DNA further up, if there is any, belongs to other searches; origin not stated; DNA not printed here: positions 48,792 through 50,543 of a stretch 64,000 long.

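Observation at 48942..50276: MtmB homologue without pyrrolysine and with a short deletion at the Pyl loop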

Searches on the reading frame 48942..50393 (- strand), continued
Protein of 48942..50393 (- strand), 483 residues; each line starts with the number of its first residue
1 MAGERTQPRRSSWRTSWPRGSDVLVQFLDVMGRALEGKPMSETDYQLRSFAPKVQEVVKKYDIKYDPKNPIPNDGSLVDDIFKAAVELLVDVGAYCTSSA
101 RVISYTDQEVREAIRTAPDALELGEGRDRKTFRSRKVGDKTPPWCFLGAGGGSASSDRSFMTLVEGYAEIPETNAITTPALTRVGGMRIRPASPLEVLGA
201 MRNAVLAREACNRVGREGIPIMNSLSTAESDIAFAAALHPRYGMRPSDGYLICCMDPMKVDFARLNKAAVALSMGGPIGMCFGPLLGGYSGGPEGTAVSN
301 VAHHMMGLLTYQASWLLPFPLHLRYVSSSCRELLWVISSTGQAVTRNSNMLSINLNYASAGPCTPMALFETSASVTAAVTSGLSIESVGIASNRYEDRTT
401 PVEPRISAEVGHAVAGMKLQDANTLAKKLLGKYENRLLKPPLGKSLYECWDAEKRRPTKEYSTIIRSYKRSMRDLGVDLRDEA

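Call 51: fold_search(model_id=the predicted structure, library=pdb)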
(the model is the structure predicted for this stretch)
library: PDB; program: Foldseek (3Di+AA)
matches with E <= 10: 1198; with E <= 0.001: 14
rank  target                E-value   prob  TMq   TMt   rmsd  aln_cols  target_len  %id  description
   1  1nth                  1.1e-36  1.00  0.91  0.91   2.3       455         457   32  Crystal structure of the methanosarcina barkeri monomethylamine methyltransferase (MTMB) (released 2003-02-04)
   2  1l2q                  1.2e-36  1.00  0.91  0.91   2.3       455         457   32  Crystal Structure of the Methanosarcina barkeri Monomethylamine Methyltransferase (MtmB) (released 2002-06-05)
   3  1tv2                  5.8e-36  1.00  0.91  0.91   2.3       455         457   32  Crystal structure of the hydroxylamine MtmB complex (released 2004-10-19)
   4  7xcl_C                6.9e-10  1.00  0.51  0.48  13.6       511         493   12  Crystal structure of trimethylamine methyltransferase MttB from Methanosarcina barkeri at 2.5 A resolution (released 2023-01-18)
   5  7xcl_A                7.3e-10  1.00  0.54  0.51  11.0       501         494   11  Crystal structure of trimethylamine methyltransferase MttB from Methanosarcina barkeri at 2.5 A resolution (released 2023-01-18)
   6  7xcn_A                1.1e-09  1.00  0.53  0.50  14.2       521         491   13  Crystal structure of the MttB-MttC complex at 2.7 A resolution (released 2023-01-18)
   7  7xcm_C                1.3e-09  1.00  0.53  0.50  11.9       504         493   14  Crystal structure of sulfite MttB structure at 3.2 A resolution (released 2023-01-18)
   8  7xcm_A                1.4e-09  1.00  0.53  0.49  11.5       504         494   12  Crystal structure of sulfite MttB structure at 3.2 A resolution (released 2023-01-18)
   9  9yce_B                2.6e-08  1.00  0.51  0.50  11.5       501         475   15  Active site of MtgB, a glycine betaine methyltransferase from the MttB superfamily (released 2026-03-11)
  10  2qne_B                9.4e-08  1.00  0.50  0.49  12.3       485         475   15  Crystal structure of putative methyltransferase (ZP_00558420.1) from Desulfitobacterium hafniense Y51 at 2.30 A resolu (released 2007-08-14)
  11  9yce_A                5.5e-07  1.00  0.49  0.47  14.6       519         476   14  Active site of MtgB, a glycine betaine methyltransferase from the MttB superfamily (released 2026-03-11)
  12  4yyc                  1.1e-05  1.00  0.46  0.44  14.3       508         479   14  Crystal structure of trimethylamine methyltransferase from Sinorhizobium meliloti in complex with unknown ligand (released 2015-04-08)
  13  5vz0_C                2.6e-04  0.98  0.34  0.17  22.1       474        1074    8  Crystal structure of Lactococcus lactis pyruvate carboxylase G746A mutant in complex with cyclic-di-AMP (released 2017-08-16)
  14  6nn4_C                6.0e-04  1.00  0.33  0.36  10.7       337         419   12  The structure of human liver pyruvate kinase, hLPYK-D499N, in complex with Fru-1,6-BP (released 2019-06-19)
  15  8tbu_G                1.4e-03  0.99  0.32  0.34   8.2       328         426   12  Structure of human erythrocyte pyruvate kinase in complex with an allosteric activator Compound 12 (released 2023-12-27)
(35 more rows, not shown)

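Call 59: find_homologous_proteins(query=P0191, max_evalue=1e-10)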
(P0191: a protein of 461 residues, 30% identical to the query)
Query P0191 (461 aa): 142 proteins with E <= 1e-10 among 8000 candidates; the best 120 are listed.
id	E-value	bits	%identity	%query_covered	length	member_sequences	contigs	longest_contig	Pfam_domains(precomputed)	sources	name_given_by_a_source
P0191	0.0e+0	1043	100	100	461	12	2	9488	PF05369.19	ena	-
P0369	1.2e-281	952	89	100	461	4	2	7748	PF05369.19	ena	-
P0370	4.4e-264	894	83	100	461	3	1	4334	PF05369.19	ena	-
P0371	4.9e-260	881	81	100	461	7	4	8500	PF05369.19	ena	-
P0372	8.1e-255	864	80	100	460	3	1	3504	PF05369.19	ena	-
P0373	8.0e-245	831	76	100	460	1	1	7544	PF05369.19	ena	-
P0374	2.9e-244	829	77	100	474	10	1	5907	PF05369.19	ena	-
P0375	2.2e-207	707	66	100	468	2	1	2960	PF05369.19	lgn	-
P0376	2.2e-202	691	64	100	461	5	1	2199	PF05369.19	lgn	-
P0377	2.3e-200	684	63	100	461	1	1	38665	PF05369.19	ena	-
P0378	3.0e-177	608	56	100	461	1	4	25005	PF05369.19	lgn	-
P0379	3.1e-165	568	52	100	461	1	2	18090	PF05369.19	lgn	-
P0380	2.9e-157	542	53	100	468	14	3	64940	PF05369.19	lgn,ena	-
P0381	5.3e-157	541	51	100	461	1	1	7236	PF05369.19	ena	-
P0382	3.4e-153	529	51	100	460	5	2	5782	PF05369.19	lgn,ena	-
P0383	8.9e-151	521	51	98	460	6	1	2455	PF05369.19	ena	-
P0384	2.6e-149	516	49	99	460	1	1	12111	PF05369.19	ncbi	ncbi:MAG: monomethylamine:corrinoid methyltransferase [Candidatus Methanomethylophilaceae archaeon]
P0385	8.1e-140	485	47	100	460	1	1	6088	PF05369.19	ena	-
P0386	2.6e-137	476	47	100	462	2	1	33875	PF05369.19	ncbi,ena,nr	ncbi:MAG: monomethylamine:corrinoid methyltransferase [Methanomassiliicoccaceae archaeon]|nr:monomet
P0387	5.0e-137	475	46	100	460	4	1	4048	PF05369.19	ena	-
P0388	7.1e-134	465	47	100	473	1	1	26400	PF05369.19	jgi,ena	-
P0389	8.1e-131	455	44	100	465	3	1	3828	PF05369.19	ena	-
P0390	3.9e-123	430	45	98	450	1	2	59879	PF05369.19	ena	-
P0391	8.6e-113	396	40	100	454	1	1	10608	PF05369.19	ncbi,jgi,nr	ncbi:MAG: monomethylamine:corrinoid methyltransferase [Methanomassiliicoccaceae archaeon]|jgi:methyl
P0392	7.9e-105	369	45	80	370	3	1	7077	PF05369.19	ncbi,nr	ncbi:MAG: monomethylamine:corrinoid methyltransferase, partial [Methanomassiliicoccaceae archaeon]|n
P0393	6.8e-94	333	37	99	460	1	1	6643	PF05369.19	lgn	-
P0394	1.0e-83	300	46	65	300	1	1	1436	PF05369.19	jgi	jgi:methylamine--corrinoid protein Co-methyltransferase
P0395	3.4e-82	295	35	99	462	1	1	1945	PF05369.19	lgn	-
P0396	2.2e-76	276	48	55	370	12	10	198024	PF05369.19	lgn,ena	-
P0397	1.4e-75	273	47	55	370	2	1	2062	PF05369.19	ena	-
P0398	1.2e-73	267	52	48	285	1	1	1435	PF05369.19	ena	-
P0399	7.2e-72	261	51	47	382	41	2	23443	PF05369.19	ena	-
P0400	3.8e-71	258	47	52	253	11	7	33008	PF05369.19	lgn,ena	-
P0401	2.5e-68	249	33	97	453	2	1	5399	PF05369.19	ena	-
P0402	8.8e-67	244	35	97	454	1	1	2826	PF05369.19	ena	-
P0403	7.3e-66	241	31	97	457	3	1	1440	PF05369.19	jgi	-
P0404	6.5e-64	234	30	95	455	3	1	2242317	PF05369.19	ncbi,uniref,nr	ncbi:Monomethylamine methyltransferase MtmB [Methanohalobium evestigatum Z-7303]|uniref:[methylamine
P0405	2.0e-63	233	45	52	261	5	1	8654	PF05369.19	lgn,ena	-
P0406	3.9e-63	232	32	98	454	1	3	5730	PF05369.19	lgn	-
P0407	6.9e-63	231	32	99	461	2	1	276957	PF05369.19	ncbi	ncbi:MAG: monomethylamine:corrinoid methyltransferase [Candidatus Thorarchaeota archaeon]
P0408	1.4e-62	230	31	94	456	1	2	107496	PF05369.19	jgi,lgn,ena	jgi:methylamine--corrinoid protein Co-methyltransferase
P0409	4.6e-62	228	31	98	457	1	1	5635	PF05369.19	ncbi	-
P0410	6.9e-62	228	30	97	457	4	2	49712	PF05369.19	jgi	jgi:methylamine--corrinoid protein Co-methyltransferase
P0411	7.2e-62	228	45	49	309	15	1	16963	PF05369.19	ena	-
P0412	4.3e-61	225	31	98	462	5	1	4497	PF05369.19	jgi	-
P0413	6.0e-61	225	31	98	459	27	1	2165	PF05369.19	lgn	-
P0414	9.1e-61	224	31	99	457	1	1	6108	PF05369.19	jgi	-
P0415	2.1e-60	223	29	97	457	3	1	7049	PF05369.19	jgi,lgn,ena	-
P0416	2.4e-60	223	31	97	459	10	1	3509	PF05369.19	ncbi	-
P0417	3.1e-60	222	29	98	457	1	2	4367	PF05369.19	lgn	-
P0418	3.6e-60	222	32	99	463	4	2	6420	PF05369.19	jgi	jgi:methylamine--corrinoid protein Co-methyltransferase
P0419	1.7e-59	220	31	97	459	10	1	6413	PF05369.19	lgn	-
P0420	2.9e-59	219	32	97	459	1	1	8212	PF05369.19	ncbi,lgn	ncbi:MAG: monomethylamine:corrinoid methyltransferase [Candidatus Hodarchaeota archaeon]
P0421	3.0e-59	219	29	97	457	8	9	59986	PF05369.19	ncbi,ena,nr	ncbi:MAG: monomethylamine:corrinoid methyltransferase [Anaerolineales bacterium]|nr:monomethylamine:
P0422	7.4e-59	218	33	88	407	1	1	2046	PF05369.19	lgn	-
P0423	7.7e-59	218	31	98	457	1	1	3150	PF05369.19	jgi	jgi:methylamine--corrinoid protein Co-methyltransferase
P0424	7.8e-59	218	29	97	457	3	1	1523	PF05369.19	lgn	-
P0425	8.1e-59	218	32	94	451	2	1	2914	PF05369.19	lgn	-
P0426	8.4e-59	218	29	97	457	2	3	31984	PF05369.19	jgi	-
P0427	9.1e-59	218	30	95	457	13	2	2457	PF05369.19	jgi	jgi:methylamine--corrinoid protein Co-methyltransferase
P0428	3.2e-58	216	31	98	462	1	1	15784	PF05369.19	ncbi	-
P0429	4.1e-58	215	30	97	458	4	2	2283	PF05369.19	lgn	-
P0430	4.4e-58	215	30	97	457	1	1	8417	PF05369.19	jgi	jgi:methylamine--corrinoid protein Co-methyltransferase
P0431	6.2e-58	215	30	97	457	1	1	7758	PF05369.19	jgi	jgi:hypothetical protein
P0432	6.4e-58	215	29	97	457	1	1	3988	PF05369.19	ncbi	-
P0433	1.0e-57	214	30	97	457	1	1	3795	PF05369.19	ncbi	ncbi:MAG: monomethylamine:corrinoid methyltransferase [Chloroflexota bacterium]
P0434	1.2e-57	214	31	98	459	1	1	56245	PF05369.19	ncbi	-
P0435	1.3e-57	214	29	97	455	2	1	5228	PF05369.19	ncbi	-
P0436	1.9e-57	213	30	98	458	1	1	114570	PF05369.19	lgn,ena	-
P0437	2.0e-57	213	29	97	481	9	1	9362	PF05369.19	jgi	-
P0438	2.6e-57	213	31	97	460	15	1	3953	PF05369.19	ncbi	-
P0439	2.9e-57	213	29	97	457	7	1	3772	PF05369.19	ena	-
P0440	3.1e-57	212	30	97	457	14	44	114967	PF05369.19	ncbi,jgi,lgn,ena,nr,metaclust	ncbi:MAG: monomethylamine:corrinoid methyltransferase [Anaerolineae bacterium]|jgi:methylamine--corr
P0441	4.2e-57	212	29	97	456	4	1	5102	PF05369.19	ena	-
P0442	6.5e-57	211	31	98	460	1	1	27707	PF05369.19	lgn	-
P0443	6.5e-57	211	32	99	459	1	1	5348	PF05369.19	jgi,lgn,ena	-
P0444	6.6e-57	211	29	97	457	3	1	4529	PF05369.19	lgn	-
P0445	1.9e-56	210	29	98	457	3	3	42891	PF05369.19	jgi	jgi:hypothetical protein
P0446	2.5e-56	209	29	97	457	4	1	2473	PF05369.19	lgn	-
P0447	4.5e-56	209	28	98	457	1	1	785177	PF05369.19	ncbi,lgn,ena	-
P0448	4.6e-56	209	31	98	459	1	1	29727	PF05369.19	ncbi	ncbi:MAG: monomethylamine:corrinoid methyltransferase [Candidatus Hodarchaeota archaeon]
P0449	5.1e-56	208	29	98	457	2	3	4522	PF05369.19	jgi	jgi:methylamine--corrinoid protein Co-methyltransferase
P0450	5.5e-56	208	32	99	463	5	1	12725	PF05369.19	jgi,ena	-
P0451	7.7e-56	208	30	100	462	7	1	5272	PF05369.19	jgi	-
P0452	8.1e-56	208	31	98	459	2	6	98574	PF05369.19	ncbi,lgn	ncbi:MAG: monomethylamine:corrinoid methyltransferase [Promethearchaeota archaeon]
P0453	8.2e-56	208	29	97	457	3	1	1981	PF05369.19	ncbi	-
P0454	1.8e-55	207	28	98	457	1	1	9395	PF05369.19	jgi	jgi:hypothetical protein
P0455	2.0e-55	207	30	99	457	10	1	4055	PF05369.19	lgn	-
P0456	2.2e-55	206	29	98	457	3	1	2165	PF05369.19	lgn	-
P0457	2.8e-55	206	28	98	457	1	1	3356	PF05369.19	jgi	jgi:methylamine--corrinoid protein Co-methyltransferase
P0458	3.1e-55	206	29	97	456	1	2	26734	PF05369.19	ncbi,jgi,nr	ncbi:MAG: monomethylamine:corrinoid methyltransferase [Deltaproteobacteria bacterium]|nr:monomethyla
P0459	3.4e-55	206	30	95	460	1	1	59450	PF05369.19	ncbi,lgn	ncbi:MAG: monomethylamine:corrinoid methyltransferase [Candidatus Thorarchaeota archaeon]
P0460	4.2e-55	205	27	98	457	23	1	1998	PF05369.19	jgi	jgi:hypothetical protein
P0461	4.6e-55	205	28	97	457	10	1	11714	PF05369.19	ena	-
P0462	1.3e-54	204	31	99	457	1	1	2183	PF05369.19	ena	-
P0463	1.4e-54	204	28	98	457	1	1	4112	PF05369.19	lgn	-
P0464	5.2e-54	202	32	89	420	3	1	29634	PF05369.19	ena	-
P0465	5.6e-54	202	29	94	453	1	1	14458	PF05369.19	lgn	-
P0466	7.6e-54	201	32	91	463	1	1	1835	PF05369.19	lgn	-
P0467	7.8e-54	201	30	100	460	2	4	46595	PF05369.19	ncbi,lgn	ncbi:MAG: monomethylamine:corrinoid methyltransferase [Candidatus Bathyarchaeia archaeon]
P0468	1.1e-53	201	39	52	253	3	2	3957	PF05369.19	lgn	-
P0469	2.0e-53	200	27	97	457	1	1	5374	PF05369.19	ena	-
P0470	2.2e-53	200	28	97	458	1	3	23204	PF05369.19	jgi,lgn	-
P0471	2.6e-53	200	27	97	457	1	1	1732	PF05369.19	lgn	-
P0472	4.9e-53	199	27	97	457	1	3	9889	PF05369.19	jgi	-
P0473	5.0e-53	199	27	98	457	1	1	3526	PF05369.19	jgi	-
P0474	7.2e-53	198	48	39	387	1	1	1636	PF05369.19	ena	-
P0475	1.3e-52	197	27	97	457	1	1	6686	PF05369.19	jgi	-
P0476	2.1e-52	197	29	98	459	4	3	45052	PF05369.19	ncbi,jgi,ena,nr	ncbi:MAG TPA: monomethylamine:corrinoid methyltransferase [Anaerolineales bacterium]|nr:monomethylam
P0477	4.9e-52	195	30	97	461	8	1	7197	PF05369.19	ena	-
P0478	1.8e-51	193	29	98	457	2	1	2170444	PF05369.19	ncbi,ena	-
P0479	2.4e-51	193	30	96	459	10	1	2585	PF05369.19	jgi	jgi:methylamine---corrinoid protein Co-methyltransferase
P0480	7.2e-51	191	27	97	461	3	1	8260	PF05369.19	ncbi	ncbi:MAG: monomethylamine:corrinoid methyltransferase [Candidatus Bathyarchaeia archaeon]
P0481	1.7e-50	190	31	82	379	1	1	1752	PF05369.19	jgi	jgi:methylamine--corrinoid protein Co-methyltransferase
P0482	3.2e-50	189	30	97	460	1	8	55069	PF05369.19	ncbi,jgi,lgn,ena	-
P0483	4.0e-50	189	29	98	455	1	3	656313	PF05369.19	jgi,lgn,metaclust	metaclust:\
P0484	1.8e-49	187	27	97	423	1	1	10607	PF05369.19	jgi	-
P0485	2.1e-49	187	28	98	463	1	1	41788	PF05369.19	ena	-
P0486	3.7e-49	186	28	98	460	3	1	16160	PF05369.19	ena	-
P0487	7.3e-49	185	30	96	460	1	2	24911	PF05369.19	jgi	jgi:methylamine--corrinoid protein Co-methyltransferase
